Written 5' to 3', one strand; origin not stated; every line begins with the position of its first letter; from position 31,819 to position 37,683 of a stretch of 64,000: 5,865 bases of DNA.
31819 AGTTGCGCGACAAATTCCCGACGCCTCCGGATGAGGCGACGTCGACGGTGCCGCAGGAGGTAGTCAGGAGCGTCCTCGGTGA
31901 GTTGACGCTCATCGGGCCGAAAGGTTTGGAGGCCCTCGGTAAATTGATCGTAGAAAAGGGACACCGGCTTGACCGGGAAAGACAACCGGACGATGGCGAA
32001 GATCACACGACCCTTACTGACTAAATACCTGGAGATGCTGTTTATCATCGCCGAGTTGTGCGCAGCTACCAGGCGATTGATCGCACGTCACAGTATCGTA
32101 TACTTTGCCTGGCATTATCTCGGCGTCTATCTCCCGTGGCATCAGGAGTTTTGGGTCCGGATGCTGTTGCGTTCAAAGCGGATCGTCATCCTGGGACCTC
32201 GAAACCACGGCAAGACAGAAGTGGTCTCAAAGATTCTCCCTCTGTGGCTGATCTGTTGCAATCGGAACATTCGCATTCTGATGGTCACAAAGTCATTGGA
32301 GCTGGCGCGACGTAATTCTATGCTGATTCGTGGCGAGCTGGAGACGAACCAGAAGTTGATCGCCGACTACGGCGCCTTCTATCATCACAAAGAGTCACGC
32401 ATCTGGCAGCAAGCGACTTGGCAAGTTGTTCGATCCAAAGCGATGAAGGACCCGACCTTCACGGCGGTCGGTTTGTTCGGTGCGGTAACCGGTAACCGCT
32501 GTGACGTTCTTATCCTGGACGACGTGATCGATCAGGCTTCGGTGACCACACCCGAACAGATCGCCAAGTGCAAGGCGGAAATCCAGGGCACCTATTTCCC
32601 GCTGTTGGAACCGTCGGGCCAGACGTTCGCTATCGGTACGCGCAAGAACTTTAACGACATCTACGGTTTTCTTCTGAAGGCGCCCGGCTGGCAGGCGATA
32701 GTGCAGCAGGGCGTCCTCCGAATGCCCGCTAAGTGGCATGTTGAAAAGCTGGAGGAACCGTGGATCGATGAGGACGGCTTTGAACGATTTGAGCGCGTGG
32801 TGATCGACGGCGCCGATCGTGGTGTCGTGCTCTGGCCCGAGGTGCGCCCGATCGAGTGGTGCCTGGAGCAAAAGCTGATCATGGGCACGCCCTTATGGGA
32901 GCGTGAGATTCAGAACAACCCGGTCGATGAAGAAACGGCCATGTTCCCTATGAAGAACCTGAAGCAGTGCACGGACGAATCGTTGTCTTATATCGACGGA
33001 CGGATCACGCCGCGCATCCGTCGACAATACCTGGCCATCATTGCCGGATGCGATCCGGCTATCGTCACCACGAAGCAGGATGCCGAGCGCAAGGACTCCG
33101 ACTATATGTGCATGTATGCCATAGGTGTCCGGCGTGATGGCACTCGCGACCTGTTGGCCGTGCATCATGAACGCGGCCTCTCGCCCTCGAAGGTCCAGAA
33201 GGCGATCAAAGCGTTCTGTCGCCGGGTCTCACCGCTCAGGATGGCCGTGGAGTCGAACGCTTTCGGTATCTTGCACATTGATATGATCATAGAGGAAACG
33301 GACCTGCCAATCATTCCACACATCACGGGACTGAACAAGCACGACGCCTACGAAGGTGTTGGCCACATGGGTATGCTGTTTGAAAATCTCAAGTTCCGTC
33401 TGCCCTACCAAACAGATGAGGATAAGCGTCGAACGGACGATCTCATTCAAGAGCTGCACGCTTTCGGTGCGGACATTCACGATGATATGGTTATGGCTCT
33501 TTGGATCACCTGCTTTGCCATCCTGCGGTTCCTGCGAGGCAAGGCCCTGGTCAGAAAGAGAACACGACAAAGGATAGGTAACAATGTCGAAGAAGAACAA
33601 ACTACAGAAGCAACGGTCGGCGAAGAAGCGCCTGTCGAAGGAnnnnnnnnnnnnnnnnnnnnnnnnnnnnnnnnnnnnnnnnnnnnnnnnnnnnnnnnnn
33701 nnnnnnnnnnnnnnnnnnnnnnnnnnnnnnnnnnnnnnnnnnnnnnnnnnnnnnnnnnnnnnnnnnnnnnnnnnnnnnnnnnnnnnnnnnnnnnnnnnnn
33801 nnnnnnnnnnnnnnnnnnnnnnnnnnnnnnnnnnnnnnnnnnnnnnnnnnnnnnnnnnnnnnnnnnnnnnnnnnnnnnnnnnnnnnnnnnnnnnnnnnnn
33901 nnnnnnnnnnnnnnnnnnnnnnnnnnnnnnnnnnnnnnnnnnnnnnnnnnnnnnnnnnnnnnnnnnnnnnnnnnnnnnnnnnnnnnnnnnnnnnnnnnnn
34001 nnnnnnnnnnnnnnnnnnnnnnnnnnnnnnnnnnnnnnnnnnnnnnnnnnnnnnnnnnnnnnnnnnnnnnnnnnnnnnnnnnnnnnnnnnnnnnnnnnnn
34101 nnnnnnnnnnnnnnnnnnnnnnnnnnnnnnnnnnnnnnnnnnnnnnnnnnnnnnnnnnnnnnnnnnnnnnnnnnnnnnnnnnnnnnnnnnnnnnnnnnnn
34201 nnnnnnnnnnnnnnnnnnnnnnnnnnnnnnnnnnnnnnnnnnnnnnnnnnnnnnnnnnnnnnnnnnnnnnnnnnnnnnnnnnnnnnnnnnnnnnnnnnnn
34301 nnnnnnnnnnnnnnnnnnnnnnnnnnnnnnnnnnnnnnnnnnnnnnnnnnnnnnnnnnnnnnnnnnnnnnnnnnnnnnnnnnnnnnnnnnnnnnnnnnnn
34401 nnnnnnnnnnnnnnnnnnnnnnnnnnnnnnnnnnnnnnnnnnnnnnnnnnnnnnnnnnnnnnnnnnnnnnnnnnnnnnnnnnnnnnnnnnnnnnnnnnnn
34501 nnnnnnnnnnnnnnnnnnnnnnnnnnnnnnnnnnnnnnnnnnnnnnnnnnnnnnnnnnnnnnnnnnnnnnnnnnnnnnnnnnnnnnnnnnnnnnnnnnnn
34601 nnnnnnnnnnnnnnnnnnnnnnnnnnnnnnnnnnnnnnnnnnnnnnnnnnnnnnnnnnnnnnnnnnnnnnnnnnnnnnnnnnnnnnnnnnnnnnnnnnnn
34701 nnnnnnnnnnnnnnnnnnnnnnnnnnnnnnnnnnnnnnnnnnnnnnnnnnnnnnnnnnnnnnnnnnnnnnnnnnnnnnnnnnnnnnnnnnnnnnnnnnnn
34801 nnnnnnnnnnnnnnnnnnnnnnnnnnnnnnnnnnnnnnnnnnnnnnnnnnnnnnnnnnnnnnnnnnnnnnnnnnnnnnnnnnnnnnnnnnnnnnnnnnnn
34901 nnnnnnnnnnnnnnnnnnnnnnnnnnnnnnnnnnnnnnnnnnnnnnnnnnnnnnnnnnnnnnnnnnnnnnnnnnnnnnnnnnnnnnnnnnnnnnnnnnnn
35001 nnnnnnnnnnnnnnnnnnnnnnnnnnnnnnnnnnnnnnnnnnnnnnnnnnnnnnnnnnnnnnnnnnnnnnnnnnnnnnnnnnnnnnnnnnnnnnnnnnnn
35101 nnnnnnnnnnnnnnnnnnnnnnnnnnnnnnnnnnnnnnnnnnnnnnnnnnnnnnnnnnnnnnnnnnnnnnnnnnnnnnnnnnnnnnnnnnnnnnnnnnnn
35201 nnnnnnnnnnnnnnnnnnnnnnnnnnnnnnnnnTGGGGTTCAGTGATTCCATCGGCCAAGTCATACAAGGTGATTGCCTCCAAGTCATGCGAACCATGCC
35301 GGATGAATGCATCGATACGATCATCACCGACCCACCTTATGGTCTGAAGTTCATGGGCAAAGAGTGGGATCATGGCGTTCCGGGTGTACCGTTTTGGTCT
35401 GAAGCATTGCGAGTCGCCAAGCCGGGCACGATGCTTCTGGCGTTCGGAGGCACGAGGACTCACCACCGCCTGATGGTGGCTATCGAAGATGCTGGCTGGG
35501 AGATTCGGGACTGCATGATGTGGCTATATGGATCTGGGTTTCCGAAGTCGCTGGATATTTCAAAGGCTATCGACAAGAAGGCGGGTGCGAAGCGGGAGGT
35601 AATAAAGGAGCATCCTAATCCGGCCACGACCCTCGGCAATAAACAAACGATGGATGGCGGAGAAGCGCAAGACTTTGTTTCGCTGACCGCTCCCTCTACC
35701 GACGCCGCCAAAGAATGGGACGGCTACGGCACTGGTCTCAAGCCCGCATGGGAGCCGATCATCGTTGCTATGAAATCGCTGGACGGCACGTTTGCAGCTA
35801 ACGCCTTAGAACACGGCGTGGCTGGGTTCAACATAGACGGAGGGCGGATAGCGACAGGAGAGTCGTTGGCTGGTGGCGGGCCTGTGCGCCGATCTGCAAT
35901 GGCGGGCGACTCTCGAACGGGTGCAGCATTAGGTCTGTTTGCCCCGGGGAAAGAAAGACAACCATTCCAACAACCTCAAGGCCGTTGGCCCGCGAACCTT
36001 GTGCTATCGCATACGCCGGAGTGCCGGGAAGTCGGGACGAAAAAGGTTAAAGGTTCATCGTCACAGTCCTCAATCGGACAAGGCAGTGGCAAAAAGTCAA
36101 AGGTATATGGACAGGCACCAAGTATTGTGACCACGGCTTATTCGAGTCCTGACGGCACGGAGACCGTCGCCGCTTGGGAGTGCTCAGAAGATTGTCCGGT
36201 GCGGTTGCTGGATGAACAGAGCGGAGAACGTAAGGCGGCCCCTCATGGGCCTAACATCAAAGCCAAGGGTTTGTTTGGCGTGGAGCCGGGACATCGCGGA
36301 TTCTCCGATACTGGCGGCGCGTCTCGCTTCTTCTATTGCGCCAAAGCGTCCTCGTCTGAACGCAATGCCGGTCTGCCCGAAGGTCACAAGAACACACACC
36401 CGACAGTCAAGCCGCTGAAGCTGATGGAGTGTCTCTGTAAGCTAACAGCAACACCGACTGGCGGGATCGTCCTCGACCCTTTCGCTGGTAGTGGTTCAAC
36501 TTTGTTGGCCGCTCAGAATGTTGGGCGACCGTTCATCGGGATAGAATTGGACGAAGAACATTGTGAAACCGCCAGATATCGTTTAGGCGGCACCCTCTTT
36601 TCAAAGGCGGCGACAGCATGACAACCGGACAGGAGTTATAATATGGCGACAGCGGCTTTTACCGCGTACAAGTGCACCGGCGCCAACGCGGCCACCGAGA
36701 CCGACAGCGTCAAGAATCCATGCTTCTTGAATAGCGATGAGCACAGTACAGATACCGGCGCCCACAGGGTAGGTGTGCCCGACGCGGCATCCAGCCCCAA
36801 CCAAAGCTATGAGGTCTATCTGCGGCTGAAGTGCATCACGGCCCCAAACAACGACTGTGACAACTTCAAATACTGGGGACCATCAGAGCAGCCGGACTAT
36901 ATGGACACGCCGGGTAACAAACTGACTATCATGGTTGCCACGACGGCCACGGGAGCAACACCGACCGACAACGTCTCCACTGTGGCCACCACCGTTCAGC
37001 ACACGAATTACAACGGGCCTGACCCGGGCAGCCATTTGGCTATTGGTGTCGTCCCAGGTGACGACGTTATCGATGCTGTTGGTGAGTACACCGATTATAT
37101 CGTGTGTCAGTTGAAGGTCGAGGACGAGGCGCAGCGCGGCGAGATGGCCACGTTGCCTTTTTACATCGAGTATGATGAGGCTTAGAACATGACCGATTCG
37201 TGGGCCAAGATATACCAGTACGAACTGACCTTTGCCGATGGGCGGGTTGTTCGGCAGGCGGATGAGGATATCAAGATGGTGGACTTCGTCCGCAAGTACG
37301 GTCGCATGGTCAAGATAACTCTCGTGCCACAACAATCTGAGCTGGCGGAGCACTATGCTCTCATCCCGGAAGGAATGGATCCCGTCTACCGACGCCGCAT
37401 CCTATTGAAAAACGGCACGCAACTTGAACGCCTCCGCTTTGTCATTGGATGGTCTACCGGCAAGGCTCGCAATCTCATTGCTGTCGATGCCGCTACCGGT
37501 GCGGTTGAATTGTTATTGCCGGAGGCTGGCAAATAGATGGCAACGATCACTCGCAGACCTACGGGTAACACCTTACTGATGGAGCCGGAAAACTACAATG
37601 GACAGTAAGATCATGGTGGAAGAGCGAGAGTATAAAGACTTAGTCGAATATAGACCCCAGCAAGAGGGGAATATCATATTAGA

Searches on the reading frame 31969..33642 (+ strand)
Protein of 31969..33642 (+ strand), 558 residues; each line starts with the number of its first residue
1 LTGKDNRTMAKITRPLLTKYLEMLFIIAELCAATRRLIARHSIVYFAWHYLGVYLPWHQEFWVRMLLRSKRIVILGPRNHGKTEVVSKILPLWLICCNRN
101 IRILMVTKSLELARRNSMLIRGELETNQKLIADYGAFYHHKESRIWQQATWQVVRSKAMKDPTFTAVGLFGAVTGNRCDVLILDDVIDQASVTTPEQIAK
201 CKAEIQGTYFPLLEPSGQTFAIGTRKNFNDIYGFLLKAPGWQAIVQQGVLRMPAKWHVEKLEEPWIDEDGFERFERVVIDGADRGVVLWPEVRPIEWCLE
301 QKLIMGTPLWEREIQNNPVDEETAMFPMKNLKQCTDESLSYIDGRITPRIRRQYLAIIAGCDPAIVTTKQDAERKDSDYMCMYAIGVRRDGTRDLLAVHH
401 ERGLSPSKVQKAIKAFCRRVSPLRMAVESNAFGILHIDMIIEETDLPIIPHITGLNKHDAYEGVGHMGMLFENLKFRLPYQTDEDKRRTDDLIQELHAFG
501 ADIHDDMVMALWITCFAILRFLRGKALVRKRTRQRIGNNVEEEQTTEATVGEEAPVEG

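Call 7: search_protein_families(library=phrogs, proteins=[window:31969-33642:+], max_evalue=0.001)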
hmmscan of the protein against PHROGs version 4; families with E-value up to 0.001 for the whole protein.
window:31969-33642:+ (558 aa): 6 families
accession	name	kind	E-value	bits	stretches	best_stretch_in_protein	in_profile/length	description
phrog_38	-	head and packaging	9.1e-76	257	1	37-533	267-718/760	terminase large subunit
phrog_4758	-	head and packaging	3.4e-18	66.9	1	53-238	36-220/243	terminase large subunit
phrog_5573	-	head and packaging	3.2e-08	34.3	1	284-457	23-176/250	terminase large subunit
phrog_2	-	head and packaging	5.2e-08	33.1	1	55-534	266-604/807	terminase large subunit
phrog_31692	-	head and packaging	6.3e-08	32.9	1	304-512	87-298/328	terminase large subunit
phrog_17672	-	head and packaging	0.00074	19.5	0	54-243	49-234/395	terminase large subunit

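Call 8: search_protein_families(library=pfam, proteins=[window:31969-33642:+], max_evalue=0.01)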
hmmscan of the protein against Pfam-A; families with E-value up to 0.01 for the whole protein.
window:31969-33642:+ (558 aa): 1 family
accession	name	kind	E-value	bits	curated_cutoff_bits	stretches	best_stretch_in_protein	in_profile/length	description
PF17289.8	Terminase_6C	-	0.004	17.6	22.6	0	374-450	8-86/155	Terminase RNaseH-like domain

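Call 64: search_dna_similar(query=window:31969-33642:+, collection=phages, mode=protein, max_rows=15, max_evalue=1e-10)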
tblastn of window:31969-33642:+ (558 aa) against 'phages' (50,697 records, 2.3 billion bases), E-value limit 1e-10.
Records with a match: 153; places in all: 153; records where one place covers at least 80% of the query: 77.
Best place of each record, by identity: <60% 153.
By first word of the organism name: Pseudomonas 70; Streptomyces 27; Paenibacillus 13; Bacillus 12; Bacteroides 6; Bacteriophage 4; Natrialba 4; Faecalibacterium 2; Caudoviricetes 2; Clostridium 2; and 8 more.
By host as written in the record: Pseudomonas aeruginosa 29; - 17; Pseudomonas aeruginosa PA14 17; Paenibacillus larvae 11; Streptomyces griseus ATCC 10137 10; Streptomyces scabiei RL-34 7; Streptomyces lividans JI 1326 4; Streptomyces viridochromogenes DSM40736 4; and 39 more.
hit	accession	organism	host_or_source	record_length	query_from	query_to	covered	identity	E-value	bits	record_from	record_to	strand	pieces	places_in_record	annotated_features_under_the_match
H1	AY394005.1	Pseudomonas phage D3112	Pseudomonas aeruginosa PAS429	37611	31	521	88%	24.8%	1e-14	84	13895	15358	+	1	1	orf26: hypothetical protein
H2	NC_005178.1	Pseudomonas phage D3112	Pseudomonas aeruginosa PAS429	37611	31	521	88%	24.8%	1e-14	84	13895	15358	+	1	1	orf26: terminase large subunit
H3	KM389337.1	Pseudomonas phage JBD58a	-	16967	31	521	88%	24.8%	4e-14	82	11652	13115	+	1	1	record has no annotation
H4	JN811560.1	Pseudomonas phage JBD26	-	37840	31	521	88%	24.8%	4e-14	82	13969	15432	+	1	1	hypothetical protein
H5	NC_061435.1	Pseudomonas phage JBD26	-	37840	31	521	88%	24.8%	4e-14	82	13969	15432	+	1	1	hypothetical protein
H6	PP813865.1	Pseudomonas phage vB_PaeS_FBPa28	Pseudomonas sp.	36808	31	521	88%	24.8%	4e-14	82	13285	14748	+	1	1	terminase large subunit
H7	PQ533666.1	Pseudomonas phage Zilla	Pseudomonas aeruginosa PA14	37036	31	521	88%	24.8%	4e-14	82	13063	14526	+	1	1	terminase large subunit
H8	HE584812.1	Pseudomonas phage LPB1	hospital sewage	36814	31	521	88%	24.8%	5e-14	82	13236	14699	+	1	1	putative large subunit terminase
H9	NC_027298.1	Pseudomonas phage LPB1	hospital sewage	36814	31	521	88%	24.8%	5e-14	82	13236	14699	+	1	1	terminase large subunit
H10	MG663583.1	Streptomyces phage Percastrophe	Streptomyces griseus ATCC 10137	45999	72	520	80%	27.0%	2e-21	105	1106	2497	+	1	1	terminase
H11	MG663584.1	Streptomyces phage Romero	Streptomyces griseus ATCC 10137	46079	72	520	80%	27.0%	2e-21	105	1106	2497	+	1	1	terminase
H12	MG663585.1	Streptomyces phage ToriToki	Streptomyces griseus ATCC 10137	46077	72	520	80%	27.0%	2e-21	105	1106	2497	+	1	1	terminase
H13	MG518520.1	Streptomyces phage Immanuel3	Streptomyces griseus ATCC 10137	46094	72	520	80%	27.0%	2e-21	105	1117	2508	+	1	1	terminase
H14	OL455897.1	Streptomyces phage Treat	Streptomyces griseus ATCC 10137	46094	72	520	80%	27.0%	2e-21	105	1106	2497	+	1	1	1: terminase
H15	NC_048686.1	Streptomyces phage Immanuel3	Streptomyces griseus ATCC 10137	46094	72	520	80%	27.0%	2e-21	105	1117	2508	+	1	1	terminase large subunit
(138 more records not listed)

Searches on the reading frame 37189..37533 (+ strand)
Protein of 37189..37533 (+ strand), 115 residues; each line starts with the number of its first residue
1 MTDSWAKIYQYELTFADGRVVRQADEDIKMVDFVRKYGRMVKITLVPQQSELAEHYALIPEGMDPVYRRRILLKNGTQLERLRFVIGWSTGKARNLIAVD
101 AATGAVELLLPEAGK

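Call 7: search_protein_families(library=phrogs, proteins=[window:37189-37533:+], max_evalue=0.001)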
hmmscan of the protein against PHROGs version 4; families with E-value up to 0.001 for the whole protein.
window:37189-37533:+ (115 aa): 0 families

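Call 8: search_protein_families(library=pfam, proteins=[window:37189-37533:+], max_evalue=0.01)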
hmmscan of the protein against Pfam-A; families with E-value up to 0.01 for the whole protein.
window:37189-37533:+ (115 aa): 0 families

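Call 103: search_protein_families(library=ncbifam, proteins=[window:37189-37533:+], max_evalue=0.01)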
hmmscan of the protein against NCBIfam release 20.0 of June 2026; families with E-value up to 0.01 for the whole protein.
window:37189-37533:+ (115 aa): 0 families
